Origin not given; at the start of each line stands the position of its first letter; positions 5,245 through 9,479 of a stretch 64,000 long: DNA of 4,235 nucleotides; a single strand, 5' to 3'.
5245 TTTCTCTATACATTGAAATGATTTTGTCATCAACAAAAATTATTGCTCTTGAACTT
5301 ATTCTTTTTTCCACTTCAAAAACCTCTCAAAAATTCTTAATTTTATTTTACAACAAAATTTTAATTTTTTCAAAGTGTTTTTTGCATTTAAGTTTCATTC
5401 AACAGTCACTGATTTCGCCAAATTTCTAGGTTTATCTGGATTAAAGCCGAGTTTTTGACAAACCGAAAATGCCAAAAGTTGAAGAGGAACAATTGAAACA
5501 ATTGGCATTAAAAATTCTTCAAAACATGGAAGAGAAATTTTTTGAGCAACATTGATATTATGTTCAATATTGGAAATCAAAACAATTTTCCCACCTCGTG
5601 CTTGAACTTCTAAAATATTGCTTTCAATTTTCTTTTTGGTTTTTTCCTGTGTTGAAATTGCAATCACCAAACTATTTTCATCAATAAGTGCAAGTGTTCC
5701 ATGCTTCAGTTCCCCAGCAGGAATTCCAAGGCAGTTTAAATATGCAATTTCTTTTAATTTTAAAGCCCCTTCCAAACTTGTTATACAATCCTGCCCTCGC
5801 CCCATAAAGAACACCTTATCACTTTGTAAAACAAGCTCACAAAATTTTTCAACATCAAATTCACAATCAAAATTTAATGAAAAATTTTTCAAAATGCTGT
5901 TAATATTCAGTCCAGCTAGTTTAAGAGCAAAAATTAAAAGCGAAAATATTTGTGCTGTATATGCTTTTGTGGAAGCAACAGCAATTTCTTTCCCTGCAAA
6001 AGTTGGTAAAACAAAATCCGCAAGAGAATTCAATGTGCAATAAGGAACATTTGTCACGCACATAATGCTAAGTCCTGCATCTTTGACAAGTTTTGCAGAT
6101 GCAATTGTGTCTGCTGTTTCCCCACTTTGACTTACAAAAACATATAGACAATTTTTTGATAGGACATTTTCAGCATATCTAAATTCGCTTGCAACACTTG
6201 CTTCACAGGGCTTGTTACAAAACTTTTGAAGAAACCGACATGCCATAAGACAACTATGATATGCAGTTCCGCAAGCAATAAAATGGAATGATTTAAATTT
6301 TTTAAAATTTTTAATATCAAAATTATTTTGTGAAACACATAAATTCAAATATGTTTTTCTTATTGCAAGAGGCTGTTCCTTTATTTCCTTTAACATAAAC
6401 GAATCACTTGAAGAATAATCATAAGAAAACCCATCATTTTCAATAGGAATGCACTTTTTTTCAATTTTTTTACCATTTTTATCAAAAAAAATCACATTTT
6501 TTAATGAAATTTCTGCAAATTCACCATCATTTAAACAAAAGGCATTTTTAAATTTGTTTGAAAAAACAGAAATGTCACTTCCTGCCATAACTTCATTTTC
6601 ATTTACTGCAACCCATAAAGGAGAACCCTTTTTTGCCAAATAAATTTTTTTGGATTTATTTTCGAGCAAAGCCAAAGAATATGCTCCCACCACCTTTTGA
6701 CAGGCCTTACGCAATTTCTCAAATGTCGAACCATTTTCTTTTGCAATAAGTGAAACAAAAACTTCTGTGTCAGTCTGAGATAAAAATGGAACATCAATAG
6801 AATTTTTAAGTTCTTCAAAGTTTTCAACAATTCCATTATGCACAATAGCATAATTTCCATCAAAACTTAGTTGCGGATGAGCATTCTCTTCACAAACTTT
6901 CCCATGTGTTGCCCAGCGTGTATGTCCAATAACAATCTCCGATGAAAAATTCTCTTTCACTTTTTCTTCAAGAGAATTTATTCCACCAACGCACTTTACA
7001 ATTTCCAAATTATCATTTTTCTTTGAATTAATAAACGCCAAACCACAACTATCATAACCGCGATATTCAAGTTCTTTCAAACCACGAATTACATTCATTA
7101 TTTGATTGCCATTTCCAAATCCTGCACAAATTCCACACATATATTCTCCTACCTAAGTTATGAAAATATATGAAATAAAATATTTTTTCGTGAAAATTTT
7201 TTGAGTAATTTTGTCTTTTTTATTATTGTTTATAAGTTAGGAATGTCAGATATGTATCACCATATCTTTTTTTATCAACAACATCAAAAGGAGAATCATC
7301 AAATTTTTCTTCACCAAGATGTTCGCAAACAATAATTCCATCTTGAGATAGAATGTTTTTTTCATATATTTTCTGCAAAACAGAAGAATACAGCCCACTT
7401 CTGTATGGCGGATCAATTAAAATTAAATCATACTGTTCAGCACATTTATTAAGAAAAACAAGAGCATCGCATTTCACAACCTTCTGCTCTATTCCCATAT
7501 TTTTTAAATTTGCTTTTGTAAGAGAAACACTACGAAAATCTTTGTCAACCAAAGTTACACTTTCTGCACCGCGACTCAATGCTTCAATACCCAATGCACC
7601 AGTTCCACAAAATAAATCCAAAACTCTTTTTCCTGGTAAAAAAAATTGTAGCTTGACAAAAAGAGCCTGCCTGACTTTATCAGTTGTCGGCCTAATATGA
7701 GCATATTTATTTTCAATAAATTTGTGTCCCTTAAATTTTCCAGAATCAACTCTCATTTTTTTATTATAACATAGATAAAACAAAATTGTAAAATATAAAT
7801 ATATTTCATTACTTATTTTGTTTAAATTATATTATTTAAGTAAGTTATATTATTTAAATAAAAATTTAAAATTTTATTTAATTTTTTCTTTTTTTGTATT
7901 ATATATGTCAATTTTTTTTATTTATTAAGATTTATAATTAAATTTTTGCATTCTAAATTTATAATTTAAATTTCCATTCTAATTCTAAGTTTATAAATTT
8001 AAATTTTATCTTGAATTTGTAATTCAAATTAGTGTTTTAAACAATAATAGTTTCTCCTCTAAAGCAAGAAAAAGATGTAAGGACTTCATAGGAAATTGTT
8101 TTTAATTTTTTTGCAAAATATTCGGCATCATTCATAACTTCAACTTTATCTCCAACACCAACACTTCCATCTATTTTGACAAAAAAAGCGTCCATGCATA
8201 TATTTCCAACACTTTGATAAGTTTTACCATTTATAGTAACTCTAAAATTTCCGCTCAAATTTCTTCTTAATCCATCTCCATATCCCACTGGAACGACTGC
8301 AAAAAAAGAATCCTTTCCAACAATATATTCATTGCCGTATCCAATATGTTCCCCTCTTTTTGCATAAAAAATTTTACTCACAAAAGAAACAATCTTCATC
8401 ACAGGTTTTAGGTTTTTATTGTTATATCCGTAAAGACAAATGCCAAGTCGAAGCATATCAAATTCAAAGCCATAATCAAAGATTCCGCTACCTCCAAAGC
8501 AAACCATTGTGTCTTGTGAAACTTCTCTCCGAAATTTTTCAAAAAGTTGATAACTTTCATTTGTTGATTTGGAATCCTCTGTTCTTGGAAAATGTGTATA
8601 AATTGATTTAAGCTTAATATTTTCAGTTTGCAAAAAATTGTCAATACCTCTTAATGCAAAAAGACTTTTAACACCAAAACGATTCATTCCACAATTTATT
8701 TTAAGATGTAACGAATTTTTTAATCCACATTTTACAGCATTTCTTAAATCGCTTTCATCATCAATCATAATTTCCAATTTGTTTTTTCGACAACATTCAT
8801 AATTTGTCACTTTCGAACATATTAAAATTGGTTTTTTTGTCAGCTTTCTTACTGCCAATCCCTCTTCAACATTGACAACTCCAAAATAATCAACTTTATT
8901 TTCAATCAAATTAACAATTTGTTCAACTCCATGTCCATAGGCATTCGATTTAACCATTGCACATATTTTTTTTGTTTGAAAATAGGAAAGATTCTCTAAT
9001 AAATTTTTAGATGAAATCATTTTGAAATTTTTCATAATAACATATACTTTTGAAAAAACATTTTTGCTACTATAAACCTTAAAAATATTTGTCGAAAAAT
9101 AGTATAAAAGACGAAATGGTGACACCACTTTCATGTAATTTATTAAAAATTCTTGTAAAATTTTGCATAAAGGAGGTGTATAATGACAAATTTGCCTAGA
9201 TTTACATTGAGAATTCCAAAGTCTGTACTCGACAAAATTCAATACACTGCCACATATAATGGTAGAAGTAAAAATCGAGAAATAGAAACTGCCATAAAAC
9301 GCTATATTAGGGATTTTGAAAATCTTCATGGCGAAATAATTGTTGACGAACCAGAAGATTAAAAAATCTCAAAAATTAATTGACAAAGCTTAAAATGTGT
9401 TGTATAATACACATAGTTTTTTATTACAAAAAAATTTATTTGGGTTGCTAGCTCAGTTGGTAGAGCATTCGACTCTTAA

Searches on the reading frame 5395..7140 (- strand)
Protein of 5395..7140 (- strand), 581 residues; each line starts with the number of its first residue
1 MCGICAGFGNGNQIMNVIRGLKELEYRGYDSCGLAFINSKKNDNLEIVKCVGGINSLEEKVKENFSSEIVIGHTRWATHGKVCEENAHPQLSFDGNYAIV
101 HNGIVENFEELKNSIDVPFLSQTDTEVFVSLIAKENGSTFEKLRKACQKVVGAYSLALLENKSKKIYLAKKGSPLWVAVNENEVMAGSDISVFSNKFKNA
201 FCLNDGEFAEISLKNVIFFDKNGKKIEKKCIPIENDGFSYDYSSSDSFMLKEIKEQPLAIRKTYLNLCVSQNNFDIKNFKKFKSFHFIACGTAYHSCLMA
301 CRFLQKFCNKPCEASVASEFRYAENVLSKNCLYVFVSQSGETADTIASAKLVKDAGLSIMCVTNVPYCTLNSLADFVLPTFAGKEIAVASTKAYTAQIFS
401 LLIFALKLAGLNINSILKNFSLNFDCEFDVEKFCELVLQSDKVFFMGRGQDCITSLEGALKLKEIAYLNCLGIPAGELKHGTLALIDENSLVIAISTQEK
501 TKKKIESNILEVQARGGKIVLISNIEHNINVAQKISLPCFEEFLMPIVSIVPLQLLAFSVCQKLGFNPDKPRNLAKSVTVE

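Call 14: search_protein_families(library=pfam, proteins=[window:5395-7140:-], max_evalue=0.001)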
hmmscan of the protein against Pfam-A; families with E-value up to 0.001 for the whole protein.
window:5395-7140:- (581 aa): 4 families
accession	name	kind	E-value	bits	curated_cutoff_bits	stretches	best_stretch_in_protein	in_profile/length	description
PF01380.27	SIS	-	7.2e-44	149.2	25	2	439-559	4-126/131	SIS domain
PF13522.11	GATase_6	-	6.7e-18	65.4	27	1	66-189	9-130/130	Glutamine amidotransferase domain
PF13537.11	GATase_7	-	4e-13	49.9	25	1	83-193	9-121/123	Glutamine amidotransferase domain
PF13230.11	GATase_4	-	3e-06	26.8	23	1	60-143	63-148/272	Glutamine amidotransferases class-II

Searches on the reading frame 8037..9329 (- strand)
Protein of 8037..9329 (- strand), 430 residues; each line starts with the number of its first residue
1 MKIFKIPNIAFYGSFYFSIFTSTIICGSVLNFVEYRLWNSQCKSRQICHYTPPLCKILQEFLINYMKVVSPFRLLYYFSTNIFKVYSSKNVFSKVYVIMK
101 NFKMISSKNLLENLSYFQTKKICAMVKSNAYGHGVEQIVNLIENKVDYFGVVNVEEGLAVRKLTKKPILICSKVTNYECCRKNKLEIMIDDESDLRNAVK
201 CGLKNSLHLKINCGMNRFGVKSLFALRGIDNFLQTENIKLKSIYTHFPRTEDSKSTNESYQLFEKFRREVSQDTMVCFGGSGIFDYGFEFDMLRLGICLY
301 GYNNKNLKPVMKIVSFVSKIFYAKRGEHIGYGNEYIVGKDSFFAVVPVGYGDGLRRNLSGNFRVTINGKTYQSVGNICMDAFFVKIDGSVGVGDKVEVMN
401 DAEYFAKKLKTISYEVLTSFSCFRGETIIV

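Call 14: search_protein_families(library=pfam, proteins=[window:8037-9329:-], max_evalue=0.001)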
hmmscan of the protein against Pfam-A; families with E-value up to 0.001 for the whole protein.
window:8037-9329:- (430 aa): 2 families
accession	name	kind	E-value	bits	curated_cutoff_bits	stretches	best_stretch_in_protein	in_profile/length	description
PF01168.26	Ala_racemase_N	-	4.9e-36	124.9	24.1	1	117-303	13-219/220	Alanine racemase, N-terminal domain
PF00842.27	Ala_racemase_C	-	1.6e-28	99.2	25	1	310-421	1-120/127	Alanine racemase, C-terminal domain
